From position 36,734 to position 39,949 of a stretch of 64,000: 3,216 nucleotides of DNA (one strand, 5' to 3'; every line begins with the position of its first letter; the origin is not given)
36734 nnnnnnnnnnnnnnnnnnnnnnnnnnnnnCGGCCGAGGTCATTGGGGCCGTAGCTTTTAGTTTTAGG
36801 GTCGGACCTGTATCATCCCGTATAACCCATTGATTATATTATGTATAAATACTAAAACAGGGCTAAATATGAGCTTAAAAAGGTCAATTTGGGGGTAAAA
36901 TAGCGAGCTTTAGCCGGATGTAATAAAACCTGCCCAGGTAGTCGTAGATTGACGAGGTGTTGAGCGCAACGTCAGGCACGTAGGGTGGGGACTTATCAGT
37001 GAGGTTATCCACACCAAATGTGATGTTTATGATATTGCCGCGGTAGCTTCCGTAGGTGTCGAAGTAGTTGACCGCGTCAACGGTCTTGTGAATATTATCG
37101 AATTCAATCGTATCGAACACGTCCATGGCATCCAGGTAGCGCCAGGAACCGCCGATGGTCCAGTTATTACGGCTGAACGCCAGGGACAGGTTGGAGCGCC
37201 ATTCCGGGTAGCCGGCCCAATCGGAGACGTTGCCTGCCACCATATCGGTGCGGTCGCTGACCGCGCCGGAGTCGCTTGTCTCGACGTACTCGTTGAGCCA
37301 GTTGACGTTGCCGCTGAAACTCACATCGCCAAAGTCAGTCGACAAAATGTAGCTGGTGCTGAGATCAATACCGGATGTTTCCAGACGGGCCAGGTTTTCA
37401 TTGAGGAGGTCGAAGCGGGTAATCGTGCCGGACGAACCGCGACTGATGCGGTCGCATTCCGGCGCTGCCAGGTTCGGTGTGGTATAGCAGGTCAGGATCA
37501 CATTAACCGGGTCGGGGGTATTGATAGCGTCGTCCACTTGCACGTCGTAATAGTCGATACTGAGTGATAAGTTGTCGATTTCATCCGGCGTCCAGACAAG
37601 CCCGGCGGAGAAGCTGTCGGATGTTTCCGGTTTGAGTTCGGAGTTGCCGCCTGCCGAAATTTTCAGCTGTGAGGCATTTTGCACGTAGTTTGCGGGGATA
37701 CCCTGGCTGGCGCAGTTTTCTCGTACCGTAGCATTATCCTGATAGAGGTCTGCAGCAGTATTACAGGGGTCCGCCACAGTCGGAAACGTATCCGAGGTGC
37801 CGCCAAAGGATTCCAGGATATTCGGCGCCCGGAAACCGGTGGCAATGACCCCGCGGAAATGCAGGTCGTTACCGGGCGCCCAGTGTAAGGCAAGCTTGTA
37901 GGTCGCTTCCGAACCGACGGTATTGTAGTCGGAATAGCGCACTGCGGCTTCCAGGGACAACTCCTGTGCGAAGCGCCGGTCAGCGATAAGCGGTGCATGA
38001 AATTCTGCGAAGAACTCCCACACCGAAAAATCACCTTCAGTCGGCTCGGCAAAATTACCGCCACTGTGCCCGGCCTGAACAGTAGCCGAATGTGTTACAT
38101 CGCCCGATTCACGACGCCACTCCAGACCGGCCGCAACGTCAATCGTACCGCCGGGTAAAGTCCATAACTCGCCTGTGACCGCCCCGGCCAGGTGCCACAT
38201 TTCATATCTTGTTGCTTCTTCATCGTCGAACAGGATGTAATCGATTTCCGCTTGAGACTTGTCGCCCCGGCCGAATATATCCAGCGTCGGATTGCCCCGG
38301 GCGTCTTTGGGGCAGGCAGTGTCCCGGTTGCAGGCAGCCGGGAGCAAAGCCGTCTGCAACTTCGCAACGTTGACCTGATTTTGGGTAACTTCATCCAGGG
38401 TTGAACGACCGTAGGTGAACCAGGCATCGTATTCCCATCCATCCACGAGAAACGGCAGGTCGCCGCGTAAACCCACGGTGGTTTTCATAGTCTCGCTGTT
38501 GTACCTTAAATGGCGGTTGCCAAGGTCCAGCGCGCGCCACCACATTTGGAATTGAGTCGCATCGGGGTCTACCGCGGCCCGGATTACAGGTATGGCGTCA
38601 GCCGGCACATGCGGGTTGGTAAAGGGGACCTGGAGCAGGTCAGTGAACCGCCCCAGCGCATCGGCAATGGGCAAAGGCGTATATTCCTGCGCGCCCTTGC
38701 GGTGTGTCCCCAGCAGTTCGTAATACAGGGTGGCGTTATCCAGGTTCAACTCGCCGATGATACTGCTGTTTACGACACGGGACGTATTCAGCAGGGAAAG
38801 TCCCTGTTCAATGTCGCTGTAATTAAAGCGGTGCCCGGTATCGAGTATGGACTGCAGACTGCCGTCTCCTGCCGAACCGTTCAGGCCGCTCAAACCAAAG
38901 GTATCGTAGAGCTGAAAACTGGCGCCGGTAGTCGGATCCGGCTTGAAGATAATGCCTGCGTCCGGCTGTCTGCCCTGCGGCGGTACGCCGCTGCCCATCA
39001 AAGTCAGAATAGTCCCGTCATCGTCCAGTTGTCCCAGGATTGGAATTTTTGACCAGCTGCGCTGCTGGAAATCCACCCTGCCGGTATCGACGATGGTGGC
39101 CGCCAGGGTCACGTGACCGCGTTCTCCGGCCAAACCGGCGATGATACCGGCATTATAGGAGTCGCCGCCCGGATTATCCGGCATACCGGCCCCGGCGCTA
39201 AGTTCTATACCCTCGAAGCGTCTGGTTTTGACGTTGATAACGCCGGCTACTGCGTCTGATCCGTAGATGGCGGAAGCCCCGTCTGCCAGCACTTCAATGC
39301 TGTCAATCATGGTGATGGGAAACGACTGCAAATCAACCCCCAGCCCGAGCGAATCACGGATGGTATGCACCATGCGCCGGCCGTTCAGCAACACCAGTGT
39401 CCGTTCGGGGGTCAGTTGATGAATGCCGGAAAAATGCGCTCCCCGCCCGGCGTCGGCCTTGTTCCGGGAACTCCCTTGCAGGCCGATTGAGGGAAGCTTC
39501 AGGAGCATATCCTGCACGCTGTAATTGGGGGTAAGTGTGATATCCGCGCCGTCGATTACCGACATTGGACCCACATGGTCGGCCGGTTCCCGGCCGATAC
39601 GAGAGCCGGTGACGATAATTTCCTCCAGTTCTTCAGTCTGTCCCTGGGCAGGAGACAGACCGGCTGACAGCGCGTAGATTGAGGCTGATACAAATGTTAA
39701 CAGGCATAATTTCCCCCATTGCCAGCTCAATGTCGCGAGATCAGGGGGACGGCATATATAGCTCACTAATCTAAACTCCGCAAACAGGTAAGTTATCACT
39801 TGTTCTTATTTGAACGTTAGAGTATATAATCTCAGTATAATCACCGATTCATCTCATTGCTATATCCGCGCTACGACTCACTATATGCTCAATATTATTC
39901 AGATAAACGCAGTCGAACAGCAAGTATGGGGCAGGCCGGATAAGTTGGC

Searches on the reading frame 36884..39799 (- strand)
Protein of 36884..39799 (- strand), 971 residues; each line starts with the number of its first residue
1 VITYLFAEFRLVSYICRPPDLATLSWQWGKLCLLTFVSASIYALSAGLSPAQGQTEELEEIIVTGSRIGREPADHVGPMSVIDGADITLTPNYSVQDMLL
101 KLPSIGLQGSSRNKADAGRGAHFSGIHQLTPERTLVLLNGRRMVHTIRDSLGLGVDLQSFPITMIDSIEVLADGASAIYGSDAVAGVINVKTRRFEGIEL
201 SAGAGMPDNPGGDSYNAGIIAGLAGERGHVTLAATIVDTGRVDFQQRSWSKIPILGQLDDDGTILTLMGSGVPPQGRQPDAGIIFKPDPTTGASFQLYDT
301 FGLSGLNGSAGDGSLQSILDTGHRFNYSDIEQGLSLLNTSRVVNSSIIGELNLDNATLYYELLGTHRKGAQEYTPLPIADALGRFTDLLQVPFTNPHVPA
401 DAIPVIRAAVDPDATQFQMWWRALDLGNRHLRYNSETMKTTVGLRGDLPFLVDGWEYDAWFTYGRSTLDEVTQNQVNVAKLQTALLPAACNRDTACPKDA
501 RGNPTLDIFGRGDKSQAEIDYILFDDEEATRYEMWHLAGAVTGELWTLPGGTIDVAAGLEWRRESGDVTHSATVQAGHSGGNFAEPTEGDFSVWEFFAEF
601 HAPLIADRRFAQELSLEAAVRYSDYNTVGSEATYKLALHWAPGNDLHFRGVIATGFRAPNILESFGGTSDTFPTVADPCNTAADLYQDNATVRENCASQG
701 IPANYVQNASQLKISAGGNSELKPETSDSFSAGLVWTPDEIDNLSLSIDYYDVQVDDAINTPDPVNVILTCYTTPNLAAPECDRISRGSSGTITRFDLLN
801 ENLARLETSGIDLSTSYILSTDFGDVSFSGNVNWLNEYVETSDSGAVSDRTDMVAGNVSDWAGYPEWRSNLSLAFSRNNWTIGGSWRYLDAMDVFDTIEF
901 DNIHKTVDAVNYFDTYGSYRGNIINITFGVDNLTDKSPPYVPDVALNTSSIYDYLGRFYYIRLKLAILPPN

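Call 47: search_protein_families(library=pfam, proteins=[window:36884-39799:-])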
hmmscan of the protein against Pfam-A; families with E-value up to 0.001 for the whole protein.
window:36884-39799:- (971 aa): 2 families
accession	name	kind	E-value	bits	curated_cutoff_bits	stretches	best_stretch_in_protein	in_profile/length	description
PF00593.30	TonB_dep_Rec_b-barrel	-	9e-31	108.6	27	1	432-933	55-436/436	TonB dependent receptor-like, beta-barrel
PF07715.20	Plug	-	2.7e-15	57.2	23.9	1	75-187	5-107/107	TonB-dependent Receptor Plug Domain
